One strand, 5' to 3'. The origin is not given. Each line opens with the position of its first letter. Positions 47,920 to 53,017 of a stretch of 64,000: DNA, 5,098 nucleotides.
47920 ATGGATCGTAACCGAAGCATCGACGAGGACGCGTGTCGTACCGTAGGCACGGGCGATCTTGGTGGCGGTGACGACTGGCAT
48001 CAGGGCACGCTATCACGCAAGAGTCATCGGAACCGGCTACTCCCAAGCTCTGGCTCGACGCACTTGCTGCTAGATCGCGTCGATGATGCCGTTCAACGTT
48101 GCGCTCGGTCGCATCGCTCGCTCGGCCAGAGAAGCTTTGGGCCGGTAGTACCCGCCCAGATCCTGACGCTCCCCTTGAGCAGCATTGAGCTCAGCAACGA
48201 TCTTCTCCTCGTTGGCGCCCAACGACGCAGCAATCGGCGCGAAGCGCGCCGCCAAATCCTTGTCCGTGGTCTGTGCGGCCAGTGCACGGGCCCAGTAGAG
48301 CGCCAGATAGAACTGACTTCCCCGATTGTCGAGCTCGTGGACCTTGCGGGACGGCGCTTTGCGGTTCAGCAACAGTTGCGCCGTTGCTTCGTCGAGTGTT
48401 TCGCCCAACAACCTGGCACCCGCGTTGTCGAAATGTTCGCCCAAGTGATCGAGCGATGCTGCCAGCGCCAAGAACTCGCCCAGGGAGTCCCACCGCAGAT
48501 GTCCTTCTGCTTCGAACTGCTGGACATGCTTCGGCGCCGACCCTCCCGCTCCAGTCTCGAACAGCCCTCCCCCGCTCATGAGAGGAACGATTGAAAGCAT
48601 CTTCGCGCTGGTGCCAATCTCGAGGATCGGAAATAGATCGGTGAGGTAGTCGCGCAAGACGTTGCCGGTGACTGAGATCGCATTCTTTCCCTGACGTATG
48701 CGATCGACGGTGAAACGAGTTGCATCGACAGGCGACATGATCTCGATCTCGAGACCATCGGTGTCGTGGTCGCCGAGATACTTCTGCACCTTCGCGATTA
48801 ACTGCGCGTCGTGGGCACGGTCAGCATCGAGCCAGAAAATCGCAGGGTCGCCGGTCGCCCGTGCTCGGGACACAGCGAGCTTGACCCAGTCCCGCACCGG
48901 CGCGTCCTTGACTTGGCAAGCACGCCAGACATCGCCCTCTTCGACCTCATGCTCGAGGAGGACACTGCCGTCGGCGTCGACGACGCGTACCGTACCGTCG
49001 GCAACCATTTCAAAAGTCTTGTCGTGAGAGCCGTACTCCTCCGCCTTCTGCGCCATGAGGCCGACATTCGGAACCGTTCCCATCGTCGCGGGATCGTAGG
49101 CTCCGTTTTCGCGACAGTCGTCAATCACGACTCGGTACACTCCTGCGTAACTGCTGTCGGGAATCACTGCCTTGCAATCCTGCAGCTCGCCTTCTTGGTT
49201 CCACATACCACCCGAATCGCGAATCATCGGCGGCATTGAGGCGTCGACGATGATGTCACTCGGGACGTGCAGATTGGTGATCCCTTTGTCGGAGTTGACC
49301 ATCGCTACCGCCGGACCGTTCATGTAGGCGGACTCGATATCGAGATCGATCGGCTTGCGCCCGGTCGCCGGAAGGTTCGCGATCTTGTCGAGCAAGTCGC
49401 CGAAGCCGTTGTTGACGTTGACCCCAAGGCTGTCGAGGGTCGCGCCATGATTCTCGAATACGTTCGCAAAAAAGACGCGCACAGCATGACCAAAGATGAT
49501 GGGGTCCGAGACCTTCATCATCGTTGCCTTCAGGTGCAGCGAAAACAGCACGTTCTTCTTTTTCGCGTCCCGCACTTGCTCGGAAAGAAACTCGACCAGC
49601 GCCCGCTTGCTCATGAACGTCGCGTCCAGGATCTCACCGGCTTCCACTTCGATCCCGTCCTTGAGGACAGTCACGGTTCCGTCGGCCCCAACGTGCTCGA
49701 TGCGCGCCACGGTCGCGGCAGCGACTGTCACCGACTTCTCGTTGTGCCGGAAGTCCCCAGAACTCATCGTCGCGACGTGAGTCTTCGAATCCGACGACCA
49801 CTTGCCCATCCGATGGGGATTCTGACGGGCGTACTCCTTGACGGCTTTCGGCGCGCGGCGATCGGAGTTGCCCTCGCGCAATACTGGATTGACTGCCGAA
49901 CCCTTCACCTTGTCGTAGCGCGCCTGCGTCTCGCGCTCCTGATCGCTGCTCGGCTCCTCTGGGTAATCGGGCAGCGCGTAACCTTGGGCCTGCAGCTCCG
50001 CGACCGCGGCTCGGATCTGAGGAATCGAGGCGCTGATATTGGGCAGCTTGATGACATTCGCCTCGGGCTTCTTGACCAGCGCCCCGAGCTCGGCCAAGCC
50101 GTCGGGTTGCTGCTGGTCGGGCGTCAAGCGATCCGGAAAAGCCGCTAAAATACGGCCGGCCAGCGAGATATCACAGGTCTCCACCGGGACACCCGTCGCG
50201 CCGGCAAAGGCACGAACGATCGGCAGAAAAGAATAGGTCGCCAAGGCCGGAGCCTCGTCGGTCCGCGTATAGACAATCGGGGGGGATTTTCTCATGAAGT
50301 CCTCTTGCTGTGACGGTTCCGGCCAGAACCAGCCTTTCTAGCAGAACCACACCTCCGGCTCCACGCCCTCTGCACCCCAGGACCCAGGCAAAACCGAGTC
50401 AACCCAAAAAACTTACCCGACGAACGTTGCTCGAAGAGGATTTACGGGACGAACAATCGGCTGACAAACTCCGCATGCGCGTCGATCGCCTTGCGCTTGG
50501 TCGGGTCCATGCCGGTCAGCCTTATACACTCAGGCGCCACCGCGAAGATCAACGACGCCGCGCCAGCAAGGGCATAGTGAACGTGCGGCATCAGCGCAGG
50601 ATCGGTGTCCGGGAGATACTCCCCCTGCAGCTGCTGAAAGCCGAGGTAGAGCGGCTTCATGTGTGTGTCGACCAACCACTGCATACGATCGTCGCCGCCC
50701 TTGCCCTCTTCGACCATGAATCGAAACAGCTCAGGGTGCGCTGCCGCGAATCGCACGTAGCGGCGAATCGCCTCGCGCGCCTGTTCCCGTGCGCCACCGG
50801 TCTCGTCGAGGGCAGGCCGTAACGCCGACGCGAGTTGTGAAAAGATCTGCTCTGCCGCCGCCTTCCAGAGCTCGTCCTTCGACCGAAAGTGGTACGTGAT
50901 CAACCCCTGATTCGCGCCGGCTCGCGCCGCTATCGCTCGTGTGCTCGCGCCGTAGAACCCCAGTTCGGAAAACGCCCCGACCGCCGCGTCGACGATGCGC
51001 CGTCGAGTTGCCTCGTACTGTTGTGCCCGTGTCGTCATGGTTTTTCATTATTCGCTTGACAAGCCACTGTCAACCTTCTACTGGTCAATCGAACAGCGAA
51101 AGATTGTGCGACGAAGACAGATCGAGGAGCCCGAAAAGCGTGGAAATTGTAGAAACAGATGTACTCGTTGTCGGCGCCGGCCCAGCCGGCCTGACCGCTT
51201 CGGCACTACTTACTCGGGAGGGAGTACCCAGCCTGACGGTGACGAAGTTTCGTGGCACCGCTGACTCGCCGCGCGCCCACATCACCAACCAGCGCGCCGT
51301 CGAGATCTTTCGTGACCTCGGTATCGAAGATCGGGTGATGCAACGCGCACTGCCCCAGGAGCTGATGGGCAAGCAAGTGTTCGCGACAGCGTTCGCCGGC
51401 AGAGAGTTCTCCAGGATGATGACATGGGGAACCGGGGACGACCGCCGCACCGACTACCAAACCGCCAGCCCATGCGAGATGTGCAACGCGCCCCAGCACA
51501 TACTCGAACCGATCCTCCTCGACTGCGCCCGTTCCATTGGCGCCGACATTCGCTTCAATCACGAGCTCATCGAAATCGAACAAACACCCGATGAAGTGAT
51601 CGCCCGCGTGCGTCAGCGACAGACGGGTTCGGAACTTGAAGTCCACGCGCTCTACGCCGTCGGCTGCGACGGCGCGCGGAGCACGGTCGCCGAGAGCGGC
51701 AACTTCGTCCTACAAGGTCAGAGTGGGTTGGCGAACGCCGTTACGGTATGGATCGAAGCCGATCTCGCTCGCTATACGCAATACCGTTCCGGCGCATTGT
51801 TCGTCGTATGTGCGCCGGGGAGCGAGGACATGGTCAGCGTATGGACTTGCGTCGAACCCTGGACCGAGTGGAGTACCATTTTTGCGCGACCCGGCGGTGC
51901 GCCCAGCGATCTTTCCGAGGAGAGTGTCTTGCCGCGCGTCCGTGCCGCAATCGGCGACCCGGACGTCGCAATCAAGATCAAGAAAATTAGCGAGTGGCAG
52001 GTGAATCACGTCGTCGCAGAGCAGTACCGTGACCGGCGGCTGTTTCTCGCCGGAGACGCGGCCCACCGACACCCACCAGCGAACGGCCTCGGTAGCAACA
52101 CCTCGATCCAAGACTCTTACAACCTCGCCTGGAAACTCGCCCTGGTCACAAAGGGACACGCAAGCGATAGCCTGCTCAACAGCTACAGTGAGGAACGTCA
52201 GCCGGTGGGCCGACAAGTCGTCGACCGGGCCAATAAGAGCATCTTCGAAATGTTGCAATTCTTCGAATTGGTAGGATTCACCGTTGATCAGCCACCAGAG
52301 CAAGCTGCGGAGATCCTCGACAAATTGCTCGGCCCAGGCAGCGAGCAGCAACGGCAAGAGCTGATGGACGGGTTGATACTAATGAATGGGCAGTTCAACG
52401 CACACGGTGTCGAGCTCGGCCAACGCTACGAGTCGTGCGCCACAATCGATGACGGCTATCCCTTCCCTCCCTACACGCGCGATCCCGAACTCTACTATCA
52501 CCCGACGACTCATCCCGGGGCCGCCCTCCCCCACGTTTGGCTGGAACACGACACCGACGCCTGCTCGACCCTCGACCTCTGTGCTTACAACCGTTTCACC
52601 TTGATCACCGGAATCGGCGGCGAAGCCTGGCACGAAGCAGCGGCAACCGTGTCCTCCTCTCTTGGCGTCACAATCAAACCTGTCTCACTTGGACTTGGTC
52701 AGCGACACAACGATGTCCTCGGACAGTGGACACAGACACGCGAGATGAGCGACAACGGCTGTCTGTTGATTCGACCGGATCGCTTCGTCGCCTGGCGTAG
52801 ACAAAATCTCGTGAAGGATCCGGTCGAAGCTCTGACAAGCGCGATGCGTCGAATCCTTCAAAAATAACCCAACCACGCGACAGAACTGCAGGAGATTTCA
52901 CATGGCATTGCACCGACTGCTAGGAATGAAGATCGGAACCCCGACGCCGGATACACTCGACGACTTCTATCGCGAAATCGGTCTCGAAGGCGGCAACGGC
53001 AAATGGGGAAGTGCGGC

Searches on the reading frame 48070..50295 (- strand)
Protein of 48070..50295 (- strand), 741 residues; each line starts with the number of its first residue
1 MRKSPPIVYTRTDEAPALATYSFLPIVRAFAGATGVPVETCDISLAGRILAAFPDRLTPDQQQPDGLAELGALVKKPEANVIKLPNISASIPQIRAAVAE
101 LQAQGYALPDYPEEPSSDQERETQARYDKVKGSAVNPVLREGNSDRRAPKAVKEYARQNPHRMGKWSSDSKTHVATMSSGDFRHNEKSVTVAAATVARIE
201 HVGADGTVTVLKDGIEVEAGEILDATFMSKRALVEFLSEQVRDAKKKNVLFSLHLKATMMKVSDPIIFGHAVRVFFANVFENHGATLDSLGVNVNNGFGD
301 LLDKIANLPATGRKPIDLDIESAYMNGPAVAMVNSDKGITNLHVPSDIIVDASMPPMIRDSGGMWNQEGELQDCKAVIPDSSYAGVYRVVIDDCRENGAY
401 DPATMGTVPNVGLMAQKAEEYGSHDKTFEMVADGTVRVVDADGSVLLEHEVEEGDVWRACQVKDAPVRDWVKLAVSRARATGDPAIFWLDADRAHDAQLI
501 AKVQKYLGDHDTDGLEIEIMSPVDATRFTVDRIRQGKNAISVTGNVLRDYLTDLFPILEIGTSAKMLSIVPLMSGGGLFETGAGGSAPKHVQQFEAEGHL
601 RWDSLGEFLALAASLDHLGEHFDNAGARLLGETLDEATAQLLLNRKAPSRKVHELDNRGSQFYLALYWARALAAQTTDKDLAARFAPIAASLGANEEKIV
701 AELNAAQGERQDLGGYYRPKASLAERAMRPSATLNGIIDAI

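Call 75: find_related_loci(query=window:48070-50295:-, collection=genome_contigs, flank=100)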
Query window:48070-50295:- (741 aa) in genome_contigs; peptide patterns used: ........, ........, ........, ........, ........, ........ (x = any residue, [..] = any of these).
600 stretches matched a pattern (row limit reached: there are more); 598 encode a relative of the query (tblastn E <= 1e-3); the best 80 are kept; 80 distinct loci.
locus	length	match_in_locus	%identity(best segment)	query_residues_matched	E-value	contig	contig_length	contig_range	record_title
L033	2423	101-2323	81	1-741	0e+0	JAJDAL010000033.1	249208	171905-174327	MAG: Deltaproteobacteria bacterium isolate OFTM280 OFTM280_32, whole genome shotgun sequence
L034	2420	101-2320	69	1-740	0e+0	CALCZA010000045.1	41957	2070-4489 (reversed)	MAG TPA_asm: uncultured bacterium isolate ERR2206771_bin.52_CONCOCT_v1.1_MAG genome assembly, contig: ERZ888641.615, who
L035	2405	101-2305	68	7-741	0e+0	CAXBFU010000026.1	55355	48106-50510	MAG TPA_asm: uncultured Flavobacteriaceae bacterium isolate ERR2762119_binner13_Refined_21 genome assembly, contig: ERZ3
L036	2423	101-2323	69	1-741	0e+0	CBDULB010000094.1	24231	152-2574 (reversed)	MAG TPA_asm: uncultured bacterium isolate SRR22808129_concoct_74 genome assembly, contig: ERZ25043455.907, whole genome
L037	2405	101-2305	71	7-741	0e+0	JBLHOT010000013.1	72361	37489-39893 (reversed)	MAG: Arcticibacterium sp. isolate 3300055726_133 Ga0535650_0000297, whole genome shotgun sequence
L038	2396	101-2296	68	7-738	0e+0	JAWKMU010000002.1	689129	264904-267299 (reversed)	MAG: Flavobacteriaceae bacterium isolate BC1.132 BC1.132.fa-2, whole genome shotgun sequence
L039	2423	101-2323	69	1-741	0e+0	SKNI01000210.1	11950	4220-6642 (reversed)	MAG: Myxococcales bacterium isolate CSSed162cmA_285 CSSed16-2cmA-17526, whole genome shotgun sequence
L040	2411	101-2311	68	2-738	0e+0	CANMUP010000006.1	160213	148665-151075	uncultured Flaviramulus sp. isolate N17-2-Z.fasta genome assembly, contig: NODE_6, whole genome shotgun sequence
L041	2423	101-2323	66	1-741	0e+0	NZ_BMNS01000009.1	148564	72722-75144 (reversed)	Lutibacter litoralis strain JCM 13034 sequence09, whole genome shotgun sequence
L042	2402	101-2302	69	1-734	0e+0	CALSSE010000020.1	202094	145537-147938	MAG: uncultured bacterium isolate O_MB67 genome assembly, contig: contig_21445_O_MB67, whole genome shotgun sequence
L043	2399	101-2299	68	7-739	0e+0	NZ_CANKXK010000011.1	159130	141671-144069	Uncultured Algibacter sp. isolate 2-1163.fasta NODE_11, whole genome shotgun sequence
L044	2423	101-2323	69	1-741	0e+0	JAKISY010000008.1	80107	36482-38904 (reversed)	MAG: Verrucomicrobiales bacterium isolate D96SM.bin.29 NODE_169_length_80107_cov_4.809667, whole genome shotgun sequence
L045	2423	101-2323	67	1-741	0e+0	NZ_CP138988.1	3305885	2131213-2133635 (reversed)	Olleya sp. R77988 chromosome, complete genome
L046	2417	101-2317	68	1-739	0e+0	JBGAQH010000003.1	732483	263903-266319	MAG: Phycisphaerales bacterium isolate MAG_AAO_H10.34 AAOH10-34_opera_contig_22, whole genome shotgun sequence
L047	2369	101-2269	71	7-739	0e+0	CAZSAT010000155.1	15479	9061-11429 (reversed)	MAG TPA_asm: uncultured Enterobacterales bacterium isolate binchicken_co46_602 genome assembly, contig: NODE_7193_length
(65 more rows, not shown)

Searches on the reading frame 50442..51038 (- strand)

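Call 107: search_protein_families(library=pfam, proteins=[window:50442-51038:-], max_evalue=0.001)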
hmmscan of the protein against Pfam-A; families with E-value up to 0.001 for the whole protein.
window:50442-51038:- (198 aa): 2 families
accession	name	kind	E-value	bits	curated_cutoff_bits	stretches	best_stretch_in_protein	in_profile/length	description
PF00440.29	TetR_N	-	4.3e-14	52.4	24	1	15-60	1-46/47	Bacterial regulatory proteins, tetR family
PF13305.11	TetR_C_33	-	0.00058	20.9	26.8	0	88-159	2-76/103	Tetracyclin repressor-like, C-terminal domain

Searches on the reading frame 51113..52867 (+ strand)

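Call 107: search_protein_families(library=pfam, proteins=[window:51113-52867:+], max_evalue=0.001)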
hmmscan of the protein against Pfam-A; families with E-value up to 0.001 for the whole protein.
window:51113-52867:+ (584 aa): 3 families
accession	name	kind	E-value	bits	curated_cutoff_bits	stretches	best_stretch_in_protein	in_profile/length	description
PF01494.25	FAD_binding_3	-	1.2e-97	327.7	22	1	14-373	1-349/349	FAD binding domain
PF21274.3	Rng_hyd_C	-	5.1e-19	69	27.5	1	466-582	2-104/107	Aromatic-ring hydroxylase, C-terminal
PF01946.23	Thi4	-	3.4e-05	23.6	26.2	1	9-43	12-44/235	Thi4 family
